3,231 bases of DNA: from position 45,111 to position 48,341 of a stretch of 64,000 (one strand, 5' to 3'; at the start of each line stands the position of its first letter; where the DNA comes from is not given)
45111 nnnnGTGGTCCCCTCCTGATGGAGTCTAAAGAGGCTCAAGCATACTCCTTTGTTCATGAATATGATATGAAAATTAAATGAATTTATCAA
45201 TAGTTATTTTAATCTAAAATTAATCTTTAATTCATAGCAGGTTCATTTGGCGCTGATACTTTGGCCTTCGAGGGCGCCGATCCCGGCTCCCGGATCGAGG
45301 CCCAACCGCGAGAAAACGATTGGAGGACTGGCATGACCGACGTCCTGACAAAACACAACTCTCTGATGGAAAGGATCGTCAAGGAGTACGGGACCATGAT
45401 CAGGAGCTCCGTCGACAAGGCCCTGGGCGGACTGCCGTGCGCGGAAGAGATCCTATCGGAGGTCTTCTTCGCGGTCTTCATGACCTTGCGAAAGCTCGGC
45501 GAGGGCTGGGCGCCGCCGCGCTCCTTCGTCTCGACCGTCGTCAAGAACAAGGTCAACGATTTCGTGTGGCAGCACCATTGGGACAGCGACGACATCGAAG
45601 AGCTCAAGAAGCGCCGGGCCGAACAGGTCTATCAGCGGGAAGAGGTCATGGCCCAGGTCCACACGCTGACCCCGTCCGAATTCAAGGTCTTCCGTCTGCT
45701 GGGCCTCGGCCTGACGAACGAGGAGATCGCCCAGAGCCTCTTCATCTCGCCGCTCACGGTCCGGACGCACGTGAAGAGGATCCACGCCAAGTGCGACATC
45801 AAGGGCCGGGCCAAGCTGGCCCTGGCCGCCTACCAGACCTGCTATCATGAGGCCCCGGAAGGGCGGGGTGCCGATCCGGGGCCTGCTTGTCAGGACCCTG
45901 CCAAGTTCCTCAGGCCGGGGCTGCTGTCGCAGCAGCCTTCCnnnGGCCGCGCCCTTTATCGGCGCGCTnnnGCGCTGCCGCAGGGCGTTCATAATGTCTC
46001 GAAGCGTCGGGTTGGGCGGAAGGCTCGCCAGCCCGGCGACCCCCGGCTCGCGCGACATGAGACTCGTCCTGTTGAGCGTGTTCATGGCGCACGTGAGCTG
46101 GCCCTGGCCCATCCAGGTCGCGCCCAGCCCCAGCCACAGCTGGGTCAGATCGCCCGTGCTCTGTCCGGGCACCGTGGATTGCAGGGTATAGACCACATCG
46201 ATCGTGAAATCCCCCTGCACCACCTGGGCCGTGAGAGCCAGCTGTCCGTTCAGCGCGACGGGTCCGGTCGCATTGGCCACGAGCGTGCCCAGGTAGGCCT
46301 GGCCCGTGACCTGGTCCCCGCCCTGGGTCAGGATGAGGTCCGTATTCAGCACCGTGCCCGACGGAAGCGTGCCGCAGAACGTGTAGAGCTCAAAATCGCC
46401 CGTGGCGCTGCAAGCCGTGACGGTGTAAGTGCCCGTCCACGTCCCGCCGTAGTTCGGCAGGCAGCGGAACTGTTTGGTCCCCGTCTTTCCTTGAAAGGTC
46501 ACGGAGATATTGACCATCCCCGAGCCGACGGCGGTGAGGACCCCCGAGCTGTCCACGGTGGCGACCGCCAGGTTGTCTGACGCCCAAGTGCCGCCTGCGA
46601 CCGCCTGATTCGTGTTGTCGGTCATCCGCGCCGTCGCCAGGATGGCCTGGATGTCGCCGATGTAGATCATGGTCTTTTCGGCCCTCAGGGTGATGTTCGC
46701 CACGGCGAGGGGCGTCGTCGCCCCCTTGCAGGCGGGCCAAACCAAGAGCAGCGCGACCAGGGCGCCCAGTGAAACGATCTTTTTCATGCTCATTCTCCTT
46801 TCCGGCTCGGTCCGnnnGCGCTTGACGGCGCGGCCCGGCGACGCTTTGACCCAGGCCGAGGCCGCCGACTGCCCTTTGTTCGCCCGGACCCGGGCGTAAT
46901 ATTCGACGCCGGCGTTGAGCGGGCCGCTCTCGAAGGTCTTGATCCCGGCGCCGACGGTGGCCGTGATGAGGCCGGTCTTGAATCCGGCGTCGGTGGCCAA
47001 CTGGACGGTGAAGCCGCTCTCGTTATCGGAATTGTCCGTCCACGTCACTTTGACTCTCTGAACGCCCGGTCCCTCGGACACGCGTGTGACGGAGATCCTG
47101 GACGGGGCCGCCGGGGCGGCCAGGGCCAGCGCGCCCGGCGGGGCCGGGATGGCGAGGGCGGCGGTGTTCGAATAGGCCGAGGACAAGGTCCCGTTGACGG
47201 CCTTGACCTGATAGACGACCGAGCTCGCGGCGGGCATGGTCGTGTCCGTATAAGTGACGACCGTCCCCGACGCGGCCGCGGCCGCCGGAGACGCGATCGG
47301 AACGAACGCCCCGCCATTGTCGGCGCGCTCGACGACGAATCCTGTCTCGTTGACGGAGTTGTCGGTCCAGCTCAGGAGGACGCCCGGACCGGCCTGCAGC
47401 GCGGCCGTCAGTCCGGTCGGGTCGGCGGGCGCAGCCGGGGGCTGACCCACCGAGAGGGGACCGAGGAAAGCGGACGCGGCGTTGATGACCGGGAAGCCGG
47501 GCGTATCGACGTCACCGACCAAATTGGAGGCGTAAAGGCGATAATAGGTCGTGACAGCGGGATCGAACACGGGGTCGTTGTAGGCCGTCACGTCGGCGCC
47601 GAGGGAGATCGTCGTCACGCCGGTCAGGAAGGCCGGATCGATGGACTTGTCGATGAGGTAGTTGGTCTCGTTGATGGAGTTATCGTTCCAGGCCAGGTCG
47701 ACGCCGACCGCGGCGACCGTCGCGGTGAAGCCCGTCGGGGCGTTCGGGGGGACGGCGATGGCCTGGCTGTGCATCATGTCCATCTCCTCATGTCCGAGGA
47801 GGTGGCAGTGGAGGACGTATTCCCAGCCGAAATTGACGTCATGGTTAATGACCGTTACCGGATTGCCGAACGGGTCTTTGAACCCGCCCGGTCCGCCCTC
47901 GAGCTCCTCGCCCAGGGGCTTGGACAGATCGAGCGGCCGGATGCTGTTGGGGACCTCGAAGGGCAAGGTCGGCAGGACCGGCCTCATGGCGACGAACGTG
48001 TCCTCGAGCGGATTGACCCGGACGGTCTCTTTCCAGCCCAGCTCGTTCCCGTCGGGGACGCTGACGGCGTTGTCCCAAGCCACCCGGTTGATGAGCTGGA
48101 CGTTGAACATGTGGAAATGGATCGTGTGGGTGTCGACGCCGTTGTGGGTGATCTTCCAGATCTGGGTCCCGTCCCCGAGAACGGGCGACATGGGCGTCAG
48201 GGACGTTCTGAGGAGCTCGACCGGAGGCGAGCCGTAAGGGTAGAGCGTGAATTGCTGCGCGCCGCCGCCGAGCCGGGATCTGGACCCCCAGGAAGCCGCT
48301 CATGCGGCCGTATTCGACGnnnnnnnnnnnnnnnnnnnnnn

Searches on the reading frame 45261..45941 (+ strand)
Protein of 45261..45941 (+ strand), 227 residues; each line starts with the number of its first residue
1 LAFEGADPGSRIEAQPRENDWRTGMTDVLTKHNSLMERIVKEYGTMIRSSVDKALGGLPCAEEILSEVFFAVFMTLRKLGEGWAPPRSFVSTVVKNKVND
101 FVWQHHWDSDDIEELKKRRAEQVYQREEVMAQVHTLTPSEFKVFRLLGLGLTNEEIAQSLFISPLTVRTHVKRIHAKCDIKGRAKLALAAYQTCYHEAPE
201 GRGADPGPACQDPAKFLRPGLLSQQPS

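Call 33: search_protein_families(library=pfam, proteins=[window:45261-45941:+], max_evalue=0.001)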
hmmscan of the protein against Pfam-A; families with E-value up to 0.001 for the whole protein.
window:45261-45941:+ (227 aa): 2 families
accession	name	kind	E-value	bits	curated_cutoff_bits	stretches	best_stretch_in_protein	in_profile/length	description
PF00196.25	GerE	-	1.2e-12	47.7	23.5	1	135-189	2-56/57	Bacterial regulatory proteins, luxR family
PF08281.18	Sigma70_r4_2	-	9.3e-06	25.6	25.7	1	127-178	2-54/54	Sigma-70, region 4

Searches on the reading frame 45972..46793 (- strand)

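Call 33: search_protein_families(library=pfam, proteins=[window:45972-46793:-], max_evalue=0.001)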
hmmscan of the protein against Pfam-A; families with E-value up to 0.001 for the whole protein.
window:45972-46793:- (274 aa): 1 family
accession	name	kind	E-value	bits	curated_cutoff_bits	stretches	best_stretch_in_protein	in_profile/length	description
PF02368.24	Big_2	-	4.2e-08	33.5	22.8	1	30-102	1-70/79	Bacterial Ig-like domain (group 2)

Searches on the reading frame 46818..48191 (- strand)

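Call 33: search_protein_families(library=pfam, proteins=[window:46818-48191:-], max_evalue=0.001)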
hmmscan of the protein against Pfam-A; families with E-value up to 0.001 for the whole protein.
window:46818-48191:- (458 aa): 2 families
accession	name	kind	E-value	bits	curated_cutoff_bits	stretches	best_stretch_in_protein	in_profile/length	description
PF07731.20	Cu-oxidase_2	-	5e-06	26.8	20.4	0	10-70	43-106/137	Multicopper oxidase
PF00041.27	fn3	-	1.5e-05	25.5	25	0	362-447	2-80/84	Fibronectin type III domain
